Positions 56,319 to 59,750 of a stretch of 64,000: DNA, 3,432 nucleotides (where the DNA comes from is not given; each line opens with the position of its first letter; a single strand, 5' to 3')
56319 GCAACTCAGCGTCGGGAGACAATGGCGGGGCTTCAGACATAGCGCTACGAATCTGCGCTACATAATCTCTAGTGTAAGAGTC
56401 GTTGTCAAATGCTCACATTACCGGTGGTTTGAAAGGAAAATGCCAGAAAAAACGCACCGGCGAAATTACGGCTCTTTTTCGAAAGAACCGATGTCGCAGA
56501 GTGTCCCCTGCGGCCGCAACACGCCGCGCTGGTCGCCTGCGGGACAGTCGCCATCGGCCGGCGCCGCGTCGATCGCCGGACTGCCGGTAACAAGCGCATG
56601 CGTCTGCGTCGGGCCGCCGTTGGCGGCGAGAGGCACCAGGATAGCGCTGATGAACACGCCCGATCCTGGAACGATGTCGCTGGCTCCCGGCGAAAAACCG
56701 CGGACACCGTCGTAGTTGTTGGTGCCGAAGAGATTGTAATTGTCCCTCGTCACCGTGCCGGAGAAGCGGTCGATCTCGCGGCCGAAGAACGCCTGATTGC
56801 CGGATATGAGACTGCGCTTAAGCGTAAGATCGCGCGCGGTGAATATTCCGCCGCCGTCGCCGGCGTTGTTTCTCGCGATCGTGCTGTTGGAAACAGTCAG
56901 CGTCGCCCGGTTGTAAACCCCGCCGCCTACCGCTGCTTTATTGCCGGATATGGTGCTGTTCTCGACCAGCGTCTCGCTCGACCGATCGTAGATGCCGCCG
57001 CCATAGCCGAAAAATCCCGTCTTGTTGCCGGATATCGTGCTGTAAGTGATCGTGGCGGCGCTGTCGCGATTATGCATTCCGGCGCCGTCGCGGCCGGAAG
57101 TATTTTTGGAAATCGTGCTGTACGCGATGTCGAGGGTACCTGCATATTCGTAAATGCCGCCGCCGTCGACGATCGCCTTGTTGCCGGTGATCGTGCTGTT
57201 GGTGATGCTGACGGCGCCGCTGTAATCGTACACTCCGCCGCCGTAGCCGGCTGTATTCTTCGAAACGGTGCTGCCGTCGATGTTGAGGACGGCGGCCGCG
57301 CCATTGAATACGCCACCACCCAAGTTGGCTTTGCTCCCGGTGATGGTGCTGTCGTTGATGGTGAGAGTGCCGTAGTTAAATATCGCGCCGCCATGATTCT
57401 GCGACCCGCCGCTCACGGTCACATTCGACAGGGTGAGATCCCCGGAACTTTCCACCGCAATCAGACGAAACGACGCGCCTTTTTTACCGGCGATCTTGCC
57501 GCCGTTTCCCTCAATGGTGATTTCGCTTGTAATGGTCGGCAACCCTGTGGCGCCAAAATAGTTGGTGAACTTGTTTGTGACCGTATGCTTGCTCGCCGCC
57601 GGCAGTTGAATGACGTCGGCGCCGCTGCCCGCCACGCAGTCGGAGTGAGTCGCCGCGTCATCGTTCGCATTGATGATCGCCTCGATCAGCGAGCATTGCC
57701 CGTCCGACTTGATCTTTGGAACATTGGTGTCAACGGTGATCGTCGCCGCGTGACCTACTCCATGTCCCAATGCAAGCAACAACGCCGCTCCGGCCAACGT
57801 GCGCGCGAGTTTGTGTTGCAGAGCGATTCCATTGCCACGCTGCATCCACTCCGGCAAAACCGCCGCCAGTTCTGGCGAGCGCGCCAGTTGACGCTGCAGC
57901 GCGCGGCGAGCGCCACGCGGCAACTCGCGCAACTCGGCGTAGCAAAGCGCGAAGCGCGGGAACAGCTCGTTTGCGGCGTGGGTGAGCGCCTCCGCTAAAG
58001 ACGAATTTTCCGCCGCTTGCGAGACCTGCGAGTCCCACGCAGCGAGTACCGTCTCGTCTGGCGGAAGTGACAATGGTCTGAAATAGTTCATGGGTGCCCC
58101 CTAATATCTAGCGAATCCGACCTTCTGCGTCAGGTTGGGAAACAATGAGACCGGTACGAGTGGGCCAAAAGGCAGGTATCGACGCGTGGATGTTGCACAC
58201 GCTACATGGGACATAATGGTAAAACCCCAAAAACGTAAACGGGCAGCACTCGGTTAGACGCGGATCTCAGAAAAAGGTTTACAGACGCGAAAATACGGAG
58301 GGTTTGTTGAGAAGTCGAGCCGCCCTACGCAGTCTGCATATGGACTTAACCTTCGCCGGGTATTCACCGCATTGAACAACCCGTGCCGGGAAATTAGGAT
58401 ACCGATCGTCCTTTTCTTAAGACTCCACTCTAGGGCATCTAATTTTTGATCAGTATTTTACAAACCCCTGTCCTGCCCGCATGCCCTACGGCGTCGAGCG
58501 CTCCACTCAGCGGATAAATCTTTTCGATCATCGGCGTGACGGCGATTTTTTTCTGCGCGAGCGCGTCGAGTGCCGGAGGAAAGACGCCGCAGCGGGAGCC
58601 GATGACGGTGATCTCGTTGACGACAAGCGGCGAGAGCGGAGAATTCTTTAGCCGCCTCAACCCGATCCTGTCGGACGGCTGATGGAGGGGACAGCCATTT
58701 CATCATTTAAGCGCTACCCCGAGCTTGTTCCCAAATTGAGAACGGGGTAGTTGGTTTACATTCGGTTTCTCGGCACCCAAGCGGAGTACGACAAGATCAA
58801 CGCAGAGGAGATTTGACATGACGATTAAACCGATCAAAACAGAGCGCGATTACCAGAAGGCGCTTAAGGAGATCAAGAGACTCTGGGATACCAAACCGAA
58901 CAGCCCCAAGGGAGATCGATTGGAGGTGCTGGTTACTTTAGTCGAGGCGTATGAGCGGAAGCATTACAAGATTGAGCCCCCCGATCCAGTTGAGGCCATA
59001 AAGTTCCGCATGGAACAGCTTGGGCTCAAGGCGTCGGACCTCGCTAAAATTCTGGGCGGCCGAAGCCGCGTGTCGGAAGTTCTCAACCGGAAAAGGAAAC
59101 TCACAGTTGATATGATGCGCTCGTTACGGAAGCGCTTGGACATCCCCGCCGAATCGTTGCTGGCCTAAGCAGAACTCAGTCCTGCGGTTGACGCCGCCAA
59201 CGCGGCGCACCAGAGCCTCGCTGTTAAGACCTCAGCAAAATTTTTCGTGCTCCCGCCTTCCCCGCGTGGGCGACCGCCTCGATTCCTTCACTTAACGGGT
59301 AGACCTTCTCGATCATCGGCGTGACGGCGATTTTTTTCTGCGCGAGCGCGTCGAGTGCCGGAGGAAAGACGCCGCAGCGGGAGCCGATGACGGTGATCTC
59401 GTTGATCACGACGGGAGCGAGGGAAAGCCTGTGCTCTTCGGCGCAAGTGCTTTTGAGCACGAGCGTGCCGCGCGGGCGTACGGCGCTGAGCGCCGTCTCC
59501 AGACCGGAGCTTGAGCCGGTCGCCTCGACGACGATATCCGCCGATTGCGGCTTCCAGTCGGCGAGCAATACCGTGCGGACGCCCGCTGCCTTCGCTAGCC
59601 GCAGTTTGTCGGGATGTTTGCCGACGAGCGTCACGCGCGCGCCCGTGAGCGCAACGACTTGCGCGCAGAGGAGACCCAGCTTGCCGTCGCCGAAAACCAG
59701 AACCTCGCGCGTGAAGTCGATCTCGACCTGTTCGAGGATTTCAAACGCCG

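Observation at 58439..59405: HigB-remnant/HigA cassette bracketed by a 97-nt perfect direct repeat of the alcohol dehydrogenase 3' end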

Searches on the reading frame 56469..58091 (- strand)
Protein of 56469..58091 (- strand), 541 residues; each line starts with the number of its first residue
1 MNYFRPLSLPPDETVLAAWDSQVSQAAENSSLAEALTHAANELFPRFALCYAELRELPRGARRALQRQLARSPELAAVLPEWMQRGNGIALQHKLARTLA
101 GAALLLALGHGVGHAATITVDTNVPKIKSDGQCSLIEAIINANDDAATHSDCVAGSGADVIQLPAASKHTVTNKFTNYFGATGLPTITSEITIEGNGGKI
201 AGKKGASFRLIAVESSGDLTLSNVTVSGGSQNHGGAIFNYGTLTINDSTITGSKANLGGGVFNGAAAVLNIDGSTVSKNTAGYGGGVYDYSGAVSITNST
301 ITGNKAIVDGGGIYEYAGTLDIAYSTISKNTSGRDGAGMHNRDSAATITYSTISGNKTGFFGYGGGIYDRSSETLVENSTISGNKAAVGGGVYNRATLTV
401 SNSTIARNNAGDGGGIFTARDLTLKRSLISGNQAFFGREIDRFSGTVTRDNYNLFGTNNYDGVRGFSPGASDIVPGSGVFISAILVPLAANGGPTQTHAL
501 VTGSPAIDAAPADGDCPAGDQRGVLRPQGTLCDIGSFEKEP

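Call 7: search_protein_families(library=pfam, max_evalue=1, proteins=[window:56469-58091:-])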
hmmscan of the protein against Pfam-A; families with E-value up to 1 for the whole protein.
window:56469-58091:- (541 aa): 0 families

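Call 39: search_protein_families(library=ncbifam, max_evalue=0.01, proteins=[window:56469-58091:-])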
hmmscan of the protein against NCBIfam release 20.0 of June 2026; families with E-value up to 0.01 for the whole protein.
window:56469-58091:- (541 aa): 2 families
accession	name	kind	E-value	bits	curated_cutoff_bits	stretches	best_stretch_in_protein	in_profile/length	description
NF041518.1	choice_anch_Q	domain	4.1e-23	81.4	25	1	485-539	4-57/58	choice-of-anchor Q domain-containing protein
TIGR04212.1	GlyGly_RbtA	equivalog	2.8e-10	39.1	295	1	96-314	3-244/605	rhombotarget A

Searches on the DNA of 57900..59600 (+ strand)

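Call 49: search_rna_families(source=window, start=57900, end=59600, threshold=evalue, max_evalue=1)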
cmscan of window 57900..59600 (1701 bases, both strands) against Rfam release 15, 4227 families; matches with E-value up to 1: 0.
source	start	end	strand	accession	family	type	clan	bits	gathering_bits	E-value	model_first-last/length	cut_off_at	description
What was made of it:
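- Tried and rejected: Rfam found nothing in 57900-59600 (call 49).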

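Call 51: search_dna_similar(query=window:58621-59223:+, collection=plasmids, mode=distant, max_rows=8)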
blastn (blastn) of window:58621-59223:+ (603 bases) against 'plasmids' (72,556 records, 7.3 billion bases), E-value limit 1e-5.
Records with a match: 34; places in all: 34; records where one place covers at least 80% of the query: 0.
Best place of each record, by identity: 80-90% 1; 60-80% 33.
By first word of the organism name: Pantoea 16; Vibrio 5; Salmonella 5; Escherichia 2; Variovorax 1; Paraburkholderia 1; Azospira 1; Aeromonas 1; Stutzerimonas 1; Sulfuricurvum 1.
By predicted mobility (MOB-suite, as given by PLSDB): non-mobilizable 24; mobilizable 6; conjugative 4.
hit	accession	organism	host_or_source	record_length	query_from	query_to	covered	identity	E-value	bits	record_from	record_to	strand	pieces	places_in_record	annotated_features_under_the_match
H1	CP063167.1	Variovorax paradoxus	-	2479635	137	398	43%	66.4%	4e-9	71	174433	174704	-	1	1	transcriptional regulator | type II toxin-antitoxin system HigB family toxin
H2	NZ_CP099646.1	Paraburkholderia fungorum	Arabidopsis thaliana,pure culture,leaf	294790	291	406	19%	73.5%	2e-7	65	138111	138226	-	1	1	transcriptional regulator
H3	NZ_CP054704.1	Vibrio alginolyticus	Penaeus monodon,cell culture,post ...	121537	289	398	18%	75.9%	9e-11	76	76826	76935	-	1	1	none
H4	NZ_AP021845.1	Azospira sp. I09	-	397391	291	397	18%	76.6%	2e-12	82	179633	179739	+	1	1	transcriptional regulator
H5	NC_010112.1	Vibrio sp. 23023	-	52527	289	399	18%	73.5%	2e-7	64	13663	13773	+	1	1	none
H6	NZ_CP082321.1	Vibrio alginolyticus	mix culture,water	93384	289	398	18%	74.1%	5e-8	67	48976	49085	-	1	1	none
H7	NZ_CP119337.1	Vibrio alginolyticus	Takifugu ocellatus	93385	289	398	18%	74.1%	5e-8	67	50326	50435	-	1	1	none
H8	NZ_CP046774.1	Vibrio alginolyticus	wound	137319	289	397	18%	74.8%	4e-9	70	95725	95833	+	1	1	DNA-binding protein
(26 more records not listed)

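Call 52: search_dna_similar(query=window:58621-59223:+, collection=phages, mode=distant, max_rows=8)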
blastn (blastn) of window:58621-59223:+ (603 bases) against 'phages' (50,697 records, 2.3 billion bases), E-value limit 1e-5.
No match.
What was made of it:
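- Tried and rejected: There is no phage match, and plasmids give only family-level HigBA similarity (calls 51, 52).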

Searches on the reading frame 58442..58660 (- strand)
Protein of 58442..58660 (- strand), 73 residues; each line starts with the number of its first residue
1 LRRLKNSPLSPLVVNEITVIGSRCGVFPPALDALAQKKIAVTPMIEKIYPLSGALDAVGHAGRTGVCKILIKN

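Call 7: search_protein_families(library=pfam, max_evalue=1, proteins=[window:58442-58660:-])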
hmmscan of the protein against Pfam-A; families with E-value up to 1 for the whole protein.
window:58442-58660:- (73 aa): 1 family
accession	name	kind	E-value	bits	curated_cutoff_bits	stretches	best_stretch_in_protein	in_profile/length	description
PF13876.11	Phage_gp49_66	-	0.097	13.6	27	1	14-53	36-75/82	Phage protein (N4 Gp49/phage Sf6 gene 66) family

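Call 53: find_homologous_proteins(query=window:58442-58660:-, max_evalue=1e-10)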
Query seq(73 aa) (73 aa): 8 proteins with E <= 1e-10 among 15 candidates.
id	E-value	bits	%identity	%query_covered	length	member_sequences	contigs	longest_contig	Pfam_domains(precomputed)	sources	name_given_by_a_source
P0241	5.1e-31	123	79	100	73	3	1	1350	-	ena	-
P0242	6.0e-27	111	77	89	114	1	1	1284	PF00107.33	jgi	jgi:threonine dehydrogenase-like Zn-dependent dehydrogenase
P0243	2.2e-21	93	70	86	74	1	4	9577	-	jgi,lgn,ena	-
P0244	4.2e-21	92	78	75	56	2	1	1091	-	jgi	-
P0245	1.6e-20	90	67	84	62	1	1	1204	-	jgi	jgi:threonine dehydrogenase-like Zn-dependent dehydrogenase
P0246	2.2e-20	90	66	92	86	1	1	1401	-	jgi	jgi:threonine dehydrogenase-like Zn-dependent dehydrogenase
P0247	2.9e-20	89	68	93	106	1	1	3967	PF00107.33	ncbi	-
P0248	9.4e-19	85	66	88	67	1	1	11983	-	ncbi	ncbi:MAG TPA: alcohol dehydrogenase, partial [Candidatus Binatia bacterium]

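Call 55: find_encoding_contigs(protein=P0243, flank=8000, max_places=6)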
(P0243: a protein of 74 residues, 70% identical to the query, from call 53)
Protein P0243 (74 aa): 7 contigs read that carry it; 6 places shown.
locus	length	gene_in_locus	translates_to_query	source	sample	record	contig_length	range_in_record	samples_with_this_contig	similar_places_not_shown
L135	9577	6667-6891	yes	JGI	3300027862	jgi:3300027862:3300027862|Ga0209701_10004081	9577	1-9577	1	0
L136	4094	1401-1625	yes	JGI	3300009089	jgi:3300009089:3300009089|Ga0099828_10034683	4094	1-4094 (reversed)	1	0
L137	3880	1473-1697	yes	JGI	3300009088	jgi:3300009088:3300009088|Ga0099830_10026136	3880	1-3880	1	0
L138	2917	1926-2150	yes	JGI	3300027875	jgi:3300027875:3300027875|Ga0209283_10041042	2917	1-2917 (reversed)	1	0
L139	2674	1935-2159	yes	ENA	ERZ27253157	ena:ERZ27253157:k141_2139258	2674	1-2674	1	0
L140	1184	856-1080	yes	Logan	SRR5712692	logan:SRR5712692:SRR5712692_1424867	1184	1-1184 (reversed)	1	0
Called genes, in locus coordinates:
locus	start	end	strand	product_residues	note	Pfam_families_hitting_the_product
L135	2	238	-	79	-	?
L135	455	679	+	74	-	-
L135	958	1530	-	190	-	-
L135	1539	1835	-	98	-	-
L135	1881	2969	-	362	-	PF13088:BNR_2 (faint), PF25852:DUF6242_C (faint), PF02012:BNR (faint), PF14870:PSII_BNR (faint), PF15902:Sortilin-Vps10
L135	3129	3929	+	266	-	PF04248:NTP_transf_9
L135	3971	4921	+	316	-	PF08450:SGL (faint), PF01436:NHL (weak)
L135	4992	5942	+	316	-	PF08240:ADH_N, PF16912:Glu_dehyd_C, PF00107:ADH_zinc_N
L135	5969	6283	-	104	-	PF15731:MqsA_antitoxin, PF20432:Xre-like-HTH (weak), PF01381:HTH_3, PF12844:HTH_19 (weak), PF13560:HTH_31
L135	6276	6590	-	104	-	PF06296:RelE (weak)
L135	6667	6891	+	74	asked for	-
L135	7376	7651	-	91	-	PF02604:PhdYeFM_antitox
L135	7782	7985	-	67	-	-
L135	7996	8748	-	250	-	PF02146:SIR2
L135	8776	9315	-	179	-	PF00254:FKBP_C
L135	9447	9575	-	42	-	?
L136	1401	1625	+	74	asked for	-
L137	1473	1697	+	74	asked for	-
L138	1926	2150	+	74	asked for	-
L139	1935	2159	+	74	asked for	-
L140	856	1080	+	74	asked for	-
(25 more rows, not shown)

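Call 66: search_protein_families(library=pfam, max_evalue=0.001, proteins=[L135:5972-6283:-, L135:6279-6590:-])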
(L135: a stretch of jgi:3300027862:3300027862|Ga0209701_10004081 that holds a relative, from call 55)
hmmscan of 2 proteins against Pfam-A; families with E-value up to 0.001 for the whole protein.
L135:5972-6283:- (104 aa): 7 families
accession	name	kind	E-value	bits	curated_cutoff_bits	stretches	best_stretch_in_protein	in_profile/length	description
PF01381.28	HTH_3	-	1.3e-11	44.8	23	1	48-82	3-37/55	Helix-turn-helix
PF13560.12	HTH_31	-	4.4e-10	40.2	27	1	48-85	8-46/64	Helix-turn-helix domain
PF15731.11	MqsA_antitoxin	-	1.1e-07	32.4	30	1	44-102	72-130/131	Antitoxin component of bacterial toxin-antitoxin system, MqsA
PF12844.13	HTH_19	-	3.7e-07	30.4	30.2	1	48-94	6-50/64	Helix-turn-helix domain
PF20432.4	Xre-like-HTH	-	1.3e-05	25.8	25.8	1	47-77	16-45/63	Antitoxin Xre-like helix-turn-helix domain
PF13518.12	HTH_28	-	2.6e-05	24.6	25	1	46-79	5-37/52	Helix-turn-helix domain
PF13384.12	HTH_23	-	0.00011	22.4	24.6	1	46-74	10-37/50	Homeodomain-like domain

L135:6279-6590:- (104 aa): 1 family
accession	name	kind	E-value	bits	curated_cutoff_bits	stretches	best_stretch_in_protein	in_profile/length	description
PF06296.18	RelE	-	1.4e-06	28.9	27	1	44-100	41-96/120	RelE toxin of RelE / RelB toxin-antitoxin system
